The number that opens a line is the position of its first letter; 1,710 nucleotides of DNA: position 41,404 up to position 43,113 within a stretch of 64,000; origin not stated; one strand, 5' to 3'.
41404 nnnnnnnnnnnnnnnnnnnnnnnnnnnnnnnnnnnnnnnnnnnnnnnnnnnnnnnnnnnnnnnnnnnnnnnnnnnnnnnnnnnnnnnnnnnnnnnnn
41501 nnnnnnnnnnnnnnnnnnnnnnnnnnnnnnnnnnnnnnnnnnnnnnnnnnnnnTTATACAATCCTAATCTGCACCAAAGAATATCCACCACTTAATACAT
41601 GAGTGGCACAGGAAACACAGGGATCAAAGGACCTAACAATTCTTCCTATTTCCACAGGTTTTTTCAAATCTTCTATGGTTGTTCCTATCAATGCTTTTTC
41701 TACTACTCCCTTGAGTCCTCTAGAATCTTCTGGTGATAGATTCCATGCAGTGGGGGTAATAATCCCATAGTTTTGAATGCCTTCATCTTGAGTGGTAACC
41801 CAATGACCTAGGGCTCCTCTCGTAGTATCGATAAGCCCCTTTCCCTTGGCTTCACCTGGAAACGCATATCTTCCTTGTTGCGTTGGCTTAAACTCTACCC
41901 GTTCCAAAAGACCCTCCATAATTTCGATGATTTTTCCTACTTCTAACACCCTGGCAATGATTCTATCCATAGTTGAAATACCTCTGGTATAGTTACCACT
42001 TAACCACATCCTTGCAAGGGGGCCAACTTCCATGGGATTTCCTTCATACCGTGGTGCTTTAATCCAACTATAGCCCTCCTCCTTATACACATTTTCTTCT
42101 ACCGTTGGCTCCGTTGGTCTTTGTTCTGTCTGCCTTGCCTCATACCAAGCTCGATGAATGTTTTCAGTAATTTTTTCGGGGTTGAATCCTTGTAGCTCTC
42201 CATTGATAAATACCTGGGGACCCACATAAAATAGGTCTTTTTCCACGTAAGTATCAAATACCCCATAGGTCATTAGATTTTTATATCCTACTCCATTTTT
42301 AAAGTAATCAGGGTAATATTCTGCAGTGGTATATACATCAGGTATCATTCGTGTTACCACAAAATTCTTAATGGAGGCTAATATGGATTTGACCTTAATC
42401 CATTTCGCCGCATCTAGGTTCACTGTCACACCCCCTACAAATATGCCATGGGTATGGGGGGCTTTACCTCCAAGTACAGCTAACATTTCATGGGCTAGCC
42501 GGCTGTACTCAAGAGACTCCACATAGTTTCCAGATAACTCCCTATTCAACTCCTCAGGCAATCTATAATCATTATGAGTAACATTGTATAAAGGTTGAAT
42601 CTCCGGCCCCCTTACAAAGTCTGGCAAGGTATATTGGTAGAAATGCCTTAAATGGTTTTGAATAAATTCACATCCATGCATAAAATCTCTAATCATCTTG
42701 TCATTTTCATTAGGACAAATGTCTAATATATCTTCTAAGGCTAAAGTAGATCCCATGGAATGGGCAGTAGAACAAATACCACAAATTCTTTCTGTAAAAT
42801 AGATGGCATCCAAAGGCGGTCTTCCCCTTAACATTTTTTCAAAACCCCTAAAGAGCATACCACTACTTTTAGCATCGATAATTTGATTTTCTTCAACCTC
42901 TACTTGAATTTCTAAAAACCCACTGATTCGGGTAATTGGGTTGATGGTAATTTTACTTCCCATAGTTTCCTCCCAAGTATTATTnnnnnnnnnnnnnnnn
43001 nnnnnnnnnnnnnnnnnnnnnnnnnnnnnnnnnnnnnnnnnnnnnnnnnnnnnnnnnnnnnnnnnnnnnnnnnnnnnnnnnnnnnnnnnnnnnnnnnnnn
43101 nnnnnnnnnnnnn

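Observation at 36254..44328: Complete [NiFe]-hydrogenase/hyp locus with atypical features: no hypB, HypA-like protein without Zn-ribbon, small subunit without Tat motif and with an altered first cysteine motif, cytochrome b5-like first gene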

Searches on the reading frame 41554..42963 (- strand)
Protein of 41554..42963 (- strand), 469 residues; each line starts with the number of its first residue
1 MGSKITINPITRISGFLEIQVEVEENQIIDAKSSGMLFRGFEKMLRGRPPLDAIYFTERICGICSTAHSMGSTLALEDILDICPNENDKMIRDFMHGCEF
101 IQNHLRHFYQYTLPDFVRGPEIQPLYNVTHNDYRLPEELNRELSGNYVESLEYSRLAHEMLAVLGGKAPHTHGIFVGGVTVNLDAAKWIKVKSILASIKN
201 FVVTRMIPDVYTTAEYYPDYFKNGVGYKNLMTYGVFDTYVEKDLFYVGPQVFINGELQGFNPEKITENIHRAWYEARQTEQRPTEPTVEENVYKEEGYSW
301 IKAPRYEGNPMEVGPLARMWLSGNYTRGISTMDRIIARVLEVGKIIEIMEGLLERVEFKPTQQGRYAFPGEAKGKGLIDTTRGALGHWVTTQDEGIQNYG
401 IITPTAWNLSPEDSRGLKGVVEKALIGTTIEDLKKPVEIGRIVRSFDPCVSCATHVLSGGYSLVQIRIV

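Call 3: search_protein_families(library=pfam, proteins=[window:41554-42963:-], max_evalue=0.01)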
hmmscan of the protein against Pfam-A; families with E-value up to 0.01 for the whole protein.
window:41554-42963:- (469 aa): 1 family
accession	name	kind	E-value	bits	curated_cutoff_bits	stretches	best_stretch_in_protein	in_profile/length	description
PF00374.24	NiFeSe_Hases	-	1.4e-104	351.3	25.8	3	129-340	135-361/508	Nickel-dependent hydrogenase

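Call 4: search_protein_families(library=ncbifam, proteins=[window:41554-42963:-], max_evalue=0.01)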
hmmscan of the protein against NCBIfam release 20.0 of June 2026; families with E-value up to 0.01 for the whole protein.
window:41554-42963:- (469 aa): 13 families
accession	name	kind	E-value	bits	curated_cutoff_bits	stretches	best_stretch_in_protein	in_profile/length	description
NF033181.1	NiFeSe_hydrog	equivalog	5.1e-142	474.3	600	1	3-458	2-498/507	nickel-dependent hydrogenase large subunit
NF045518.1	H2_NiFeSe_large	exception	2.6e-131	438.8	780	2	4-322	3-322/485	NiFeSe hydrogenase large subunit HysA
NF007778.0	PRK10467.1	equivalog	2.2e-72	244.2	969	3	2-117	2-117/567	hydrogenase 2 large subunit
NF007550.0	PRK10170.1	equivalog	1.9e-68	231.3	1101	3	2-116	16-131/597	Ni/Fe-hydrogenase large subunit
TIGR03295.1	frhA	equivalog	1e-43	149.8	392.5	1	1-458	1-398/412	coenzyme F420 hydrogenase subunit alpha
NF040828.1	sulfhyd_ShyA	equivalog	3.3e-24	85.5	700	2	5-122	3-121/415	NAD(P)-dependent hydrogenase/sulfhydrogenase 2 subunit alpha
NF041785.2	VhuA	equivalog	1.2e-23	83.3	800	1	3-187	2-180/418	F420-non-reducing hydrogenase Vhu subunit A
NF040832.1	sulfhyd_HydA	equivalog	6.8e-19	68.3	880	2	4-192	4-179/426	NADPH-dependent hydrogenase/sulfhydrogenase 1 subunit alpha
NF004739.1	PRK06075.1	equivalog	1.2e-08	34.2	360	1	14-107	13-107/384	NADH-quinone oxidoreductase subunit D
TIGR01962.1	NuoD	equivalog_domain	6.7e-06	25.2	459.35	1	15-105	16-107/386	NADH dehydrogenase (quinone) subunit D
NF040602.1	F420_dehyd_FpoD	exception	1.1e-05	24.6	600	1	15-111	21-118/372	F420H2 dehydrogenase subunit FpoD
NF041786.2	VhuU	equivalog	4.7e-05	23.1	70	1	442-457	14-29/45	F420-non-reducing hydrogenase selenoprotein subunit VhuU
NF008974.0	PRK12322.1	equivalog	0.00059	18.9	522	0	15-109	20-115/366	NADH-quinone oxidoreductase subunit D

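Call 11: search_dna_similar(query=window:41554-42963:-, collection=plasmids, mode=protein, max_rows=15)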
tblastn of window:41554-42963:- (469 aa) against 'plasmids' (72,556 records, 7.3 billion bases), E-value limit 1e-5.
Records with a match: 139; places in all: 191; records where one place covers at least 80% of the query: 130.
Best place of each record, by identity: <60% 139.
By first word of the organism name: Rhizobium 25; Azospirillum 15; Escherichia 13; Bradyrhizobium 10; Sinorhizobium 7; Alteromonas 7; Mesorhizobium 6; Paraburkholderia 5; Cupriavidus 4; Clostridium 3; and 33 more.
By predicted mobility (MOB-suite, as given by PLSDB): non-mobilizable 75; conjugative 44; mobilizable 20.
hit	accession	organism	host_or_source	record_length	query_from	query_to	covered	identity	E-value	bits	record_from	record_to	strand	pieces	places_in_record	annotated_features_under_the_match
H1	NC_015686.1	Clostridium acetobutylicum DSM 1731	-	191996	5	469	99%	54.5%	1e-167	530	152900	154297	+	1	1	nickel-dependent hydrogenase large subunit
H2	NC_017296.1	Clostridium acetobutylicum EA 2018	-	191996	5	469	99%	54.5%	1e-167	530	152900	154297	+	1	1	nickel-dependent hydrogenase large subunit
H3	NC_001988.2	Clostridium acetobutylicum ATCC 824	-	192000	5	469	99%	54.5%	1e-167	530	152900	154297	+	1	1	nickel-dependent hydrogenase large subunit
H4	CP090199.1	Rhizobium leguminosarum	Trifolium ambiguum,Cell culture,nodule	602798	2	468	100%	32.1%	6e-54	259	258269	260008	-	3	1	none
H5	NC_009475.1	Bradyrhizobium sp. BTAi1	-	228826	4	469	99%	31.4%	6e-73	257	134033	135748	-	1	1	nickel-dependent hydrogenase large subunit | hypothetical protein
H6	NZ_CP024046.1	Natrarchaeobaculum sulfurireducens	Kulunda Steppe hypersaline lake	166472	4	458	97%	31.6%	1e-59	219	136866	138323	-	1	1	nickel-dependent hydrogenase large subunit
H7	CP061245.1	Escherichia coli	Homo sapiens,cell culture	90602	2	468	100%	30.6%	8e-68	242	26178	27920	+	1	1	hyaB: Ni/Fe-hydrogenase large subunit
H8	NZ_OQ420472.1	Escherichia coli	-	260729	2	468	100%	30.6%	9e-68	242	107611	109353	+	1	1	hyaB: Ni/Fe-hydrogenase large subunit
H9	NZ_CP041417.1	Escherichia coli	goat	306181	2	468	100%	30.6%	9e-68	242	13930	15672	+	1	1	hyaB: Ni/Fe-hydrogenase large subunit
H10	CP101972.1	Escherichia coli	Microbe organism,goat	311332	2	468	100%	30.6%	9e-68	242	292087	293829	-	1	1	hyaB: Ni/Fe-hydrogenase large subunit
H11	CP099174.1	Escherichia coli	culture,Pooled soil sample collected ...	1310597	2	468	100%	30.6%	9e-68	242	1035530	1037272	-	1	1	hyaB: Ni/Fe-hydrogenase large subunit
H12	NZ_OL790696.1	Escherichia coli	-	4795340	2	468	100%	30.6%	9e-68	242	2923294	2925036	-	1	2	none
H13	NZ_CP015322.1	Mesorhizobium amorphae CCNWGS0123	Robinia pseudoacacia,cell culture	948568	2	468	100%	30.6%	8e-65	233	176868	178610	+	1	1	nickel-dependent hydrogenase large subunit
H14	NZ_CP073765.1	Methylovirgula sp. HY1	soil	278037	1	468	100%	30.4%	3e-69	247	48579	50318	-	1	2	nickel-dependent hydrogenase large subunit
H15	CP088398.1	Escherichia coli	Homo sapiens,blood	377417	2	468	100%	30.4%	6e-67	240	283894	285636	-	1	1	hyaB: Ni/Fe-hydrogenase large subunit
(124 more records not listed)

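Call 12: get_annotated_region(hit=H3, flank=6000)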
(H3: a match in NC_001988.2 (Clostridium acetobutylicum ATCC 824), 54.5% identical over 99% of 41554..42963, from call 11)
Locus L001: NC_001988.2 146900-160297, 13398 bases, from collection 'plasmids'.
description: Clostridium acetobutylicum ATCC 824 plasmid pSOL1, complete sequence
organism: Clostridium acetobutylicum ATCC 824 (NCBI taxid 272562)
taxonomy: Bacteria; Bacillota; Clostridia; Eubacteriales; Clostridiaceae; Clostridium; Clostridium acetobutylicum; Clostridium acetobutylicum ATCC 824
host: -; source: -; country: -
typing (MOB-suite, as given by PLSDB): non-mobilizable; replicon rep_cluster_994
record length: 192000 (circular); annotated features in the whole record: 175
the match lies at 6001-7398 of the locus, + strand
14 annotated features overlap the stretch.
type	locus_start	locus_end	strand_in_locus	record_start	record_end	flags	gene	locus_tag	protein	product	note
CDS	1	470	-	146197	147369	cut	-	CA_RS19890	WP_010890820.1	radical SAM protein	-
CDS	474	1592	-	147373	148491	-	-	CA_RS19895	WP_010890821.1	hypothetical protein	-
CDS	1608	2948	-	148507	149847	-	-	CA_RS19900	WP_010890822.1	ATP-grasp domain-containing protein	-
CDS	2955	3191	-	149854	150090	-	-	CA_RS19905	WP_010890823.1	acyl carrier protein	GO:0006633 - fatty acid biosynthetic process [Evidence IEA]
CDS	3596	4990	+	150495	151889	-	-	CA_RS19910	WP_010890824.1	Na+/H+ antiporter NhaC family protein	-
CDS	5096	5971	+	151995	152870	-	-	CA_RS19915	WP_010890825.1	hydrogenase small subunit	-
CDS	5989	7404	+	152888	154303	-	-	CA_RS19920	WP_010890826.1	nickel-dependent hydrogenase large subunit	-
CDS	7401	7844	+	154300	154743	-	-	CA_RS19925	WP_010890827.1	hydrogenase maturation protease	-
CDS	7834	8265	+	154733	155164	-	-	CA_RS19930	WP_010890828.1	cytochrome b5 domain-containing protein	-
CDS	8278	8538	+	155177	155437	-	-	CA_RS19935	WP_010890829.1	hypothetical protein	-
CDS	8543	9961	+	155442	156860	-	-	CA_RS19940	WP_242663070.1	Sua5/YciO/YrdC/YwlC family protein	-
CDS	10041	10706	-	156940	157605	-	-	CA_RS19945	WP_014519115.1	DUF421 domain-containing protein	-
CDS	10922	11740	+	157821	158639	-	-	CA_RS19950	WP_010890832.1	phospholipase C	-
CDS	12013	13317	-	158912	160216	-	-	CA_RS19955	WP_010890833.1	helix-turn-helix transcriptional regulator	-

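Call 39: search_solved_structures(query=window:41554-42963:-, show_alignments=1, max_evalue=1e-20)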
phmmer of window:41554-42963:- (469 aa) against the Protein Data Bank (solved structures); distinct sequences matched with E-value up to 1e-20: 63 (the best 60 are shown).
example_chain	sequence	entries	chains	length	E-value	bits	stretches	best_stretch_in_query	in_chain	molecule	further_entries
5jsu_B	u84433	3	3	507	8.2e-102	344.7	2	4-323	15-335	Periplasmic [NiFeSe] hydrogenase, large subunit, selenocysteine-containing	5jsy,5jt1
5jsh_B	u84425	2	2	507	2.6e-100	339.7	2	4-323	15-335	Periplasmic [NiFeSe] hydrogenase, large subunit, selenocysteine-containing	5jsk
6z8m_B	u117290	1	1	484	5.1e-99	335.4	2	4-323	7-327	Periplasmic [NiFeSe] hydrogenase, large subunit, selenocysteine-containing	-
6ruc_B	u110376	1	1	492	5.5e-99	335.3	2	4-323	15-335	Periplasmic [NiFeSe] hydrogenase, large subunit, selenocysteine-containing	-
6rtp_B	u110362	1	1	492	1e-98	334.4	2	4-323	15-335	Periplasmic [NiFeSe] hydrogenase, large subunit, selenocysteine-containing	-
6z8o_B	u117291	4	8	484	1.3e-98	334.1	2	4-323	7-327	Periplasmic [NiFeSe] hydrogenase, large subunit, selenocysteine-containing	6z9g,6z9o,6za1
6ru9_B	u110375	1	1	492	1.4e-98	334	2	4-323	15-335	Periplasmic [NiFeSe] hydrogenase, large subunit, selenocysteine-containing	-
3ze6_B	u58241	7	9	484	1.8e-98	333.6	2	4-323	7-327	PERIPLASMIC [NIFESE] HYDROGENASE, LARGE SUBUNIT, SELENOCYS SELENOCYSTEINE-CONTAINING | PERIPLASMIC [NIFESE] HYDROGENASE, LARGE SUBUNIT, SELENOCYSTEINE-CONTAININ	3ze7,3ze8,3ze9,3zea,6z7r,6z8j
2wpn_B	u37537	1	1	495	2e-98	333.5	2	4-323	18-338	PERIPLASMIC [NIFESE] HYDROGENASE, LARGE SUBUNIT, SELENOCYSTEINE-CONTAINING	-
4kl8_L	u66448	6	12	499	3.6e-95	322.7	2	4-322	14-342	Nickel-dependent hydrogenase large subunit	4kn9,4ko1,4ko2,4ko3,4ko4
1cc1_L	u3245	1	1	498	1.5e-94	320.7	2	4-323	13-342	HYDROGENASE (LARGE SUBUNIT)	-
1e3d_B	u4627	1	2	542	1.2e-80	274.9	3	329-455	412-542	[NiFe] hydrogenase large subunit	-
1frf_L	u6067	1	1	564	2e-76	261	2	330-458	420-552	[NI-FE] HYDROGENASE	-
1h2a_L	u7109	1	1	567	1.1e-75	258.5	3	4-117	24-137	HYDROGENASE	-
3cus_Q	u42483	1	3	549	1.1e-75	258.5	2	5-117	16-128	Periplasmic [NiFe] hydrogenase large subunit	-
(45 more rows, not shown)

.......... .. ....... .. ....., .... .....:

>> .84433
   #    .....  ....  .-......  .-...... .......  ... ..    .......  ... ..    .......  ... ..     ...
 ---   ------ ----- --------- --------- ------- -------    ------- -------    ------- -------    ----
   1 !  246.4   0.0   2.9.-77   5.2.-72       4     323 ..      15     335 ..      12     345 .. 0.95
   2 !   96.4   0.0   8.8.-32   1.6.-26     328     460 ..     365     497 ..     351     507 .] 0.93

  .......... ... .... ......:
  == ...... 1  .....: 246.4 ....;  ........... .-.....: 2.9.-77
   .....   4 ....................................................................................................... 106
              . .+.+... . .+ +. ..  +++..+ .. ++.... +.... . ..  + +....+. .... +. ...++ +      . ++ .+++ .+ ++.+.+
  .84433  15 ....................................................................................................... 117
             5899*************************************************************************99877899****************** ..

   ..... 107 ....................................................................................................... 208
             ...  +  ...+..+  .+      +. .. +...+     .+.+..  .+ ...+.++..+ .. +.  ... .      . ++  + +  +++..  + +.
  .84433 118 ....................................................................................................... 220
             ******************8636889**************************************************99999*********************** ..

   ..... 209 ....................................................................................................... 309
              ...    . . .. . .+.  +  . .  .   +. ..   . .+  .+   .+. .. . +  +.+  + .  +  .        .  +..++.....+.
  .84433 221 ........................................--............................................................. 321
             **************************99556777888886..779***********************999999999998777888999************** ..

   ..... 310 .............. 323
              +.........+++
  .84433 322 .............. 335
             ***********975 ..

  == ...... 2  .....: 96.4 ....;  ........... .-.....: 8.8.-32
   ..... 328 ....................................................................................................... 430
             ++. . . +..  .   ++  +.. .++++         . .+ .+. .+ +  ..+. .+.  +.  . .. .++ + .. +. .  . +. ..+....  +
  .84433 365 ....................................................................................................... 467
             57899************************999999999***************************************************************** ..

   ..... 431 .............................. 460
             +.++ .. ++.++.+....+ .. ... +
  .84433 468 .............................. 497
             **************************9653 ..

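Call 86: list_cluster_members(proteins=[window:41554-42963:-, window:38564-40858:-, window:43879-44328:-])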
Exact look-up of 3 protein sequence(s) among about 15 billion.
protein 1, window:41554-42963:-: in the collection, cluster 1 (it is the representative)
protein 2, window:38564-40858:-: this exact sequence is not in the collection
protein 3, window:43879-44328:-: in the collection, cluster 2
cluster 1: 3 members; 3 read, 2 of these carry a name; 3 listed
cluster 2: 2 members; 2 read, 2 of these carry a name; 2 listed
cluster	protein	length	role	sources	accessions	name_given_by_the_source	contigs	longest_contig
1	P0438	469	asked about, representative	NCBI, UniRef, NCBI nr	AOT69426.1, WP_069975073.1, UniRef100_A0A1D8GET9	nickel-dependent hydrogenase large subunit [Geosporobacter ferrireducens] | Ni/Fe hydrogenase n=1 Tax=Geosporobacter ferrireducens TaxID=1424294 ...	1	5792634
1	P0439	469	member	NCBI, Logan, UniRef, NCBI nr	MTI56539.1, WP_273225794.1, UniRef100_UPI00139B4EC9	nickel-dependent hydrogenase large subunit [Geosporobacter ferrireducens] | nickel-dependent hydrogenase large subunit n=1 Tax=Geosporobacter ferrireducens ...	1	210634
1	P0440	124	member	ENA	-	-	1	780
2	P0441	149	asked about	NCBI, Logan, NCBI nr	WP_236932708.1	cytochrome b5 domain-containing protein [Geosporobacter ferrireducens]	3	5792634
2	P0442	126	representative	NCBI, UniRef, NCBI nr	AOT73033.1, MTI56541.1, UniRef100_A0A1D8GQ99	hypothetical protein Gferi_07485 [Geosporobacter ferrireducens] | Cytochrome b5 heme-binding domain-containing protein n=2 Tax=Geosporobacter ferrireducens ...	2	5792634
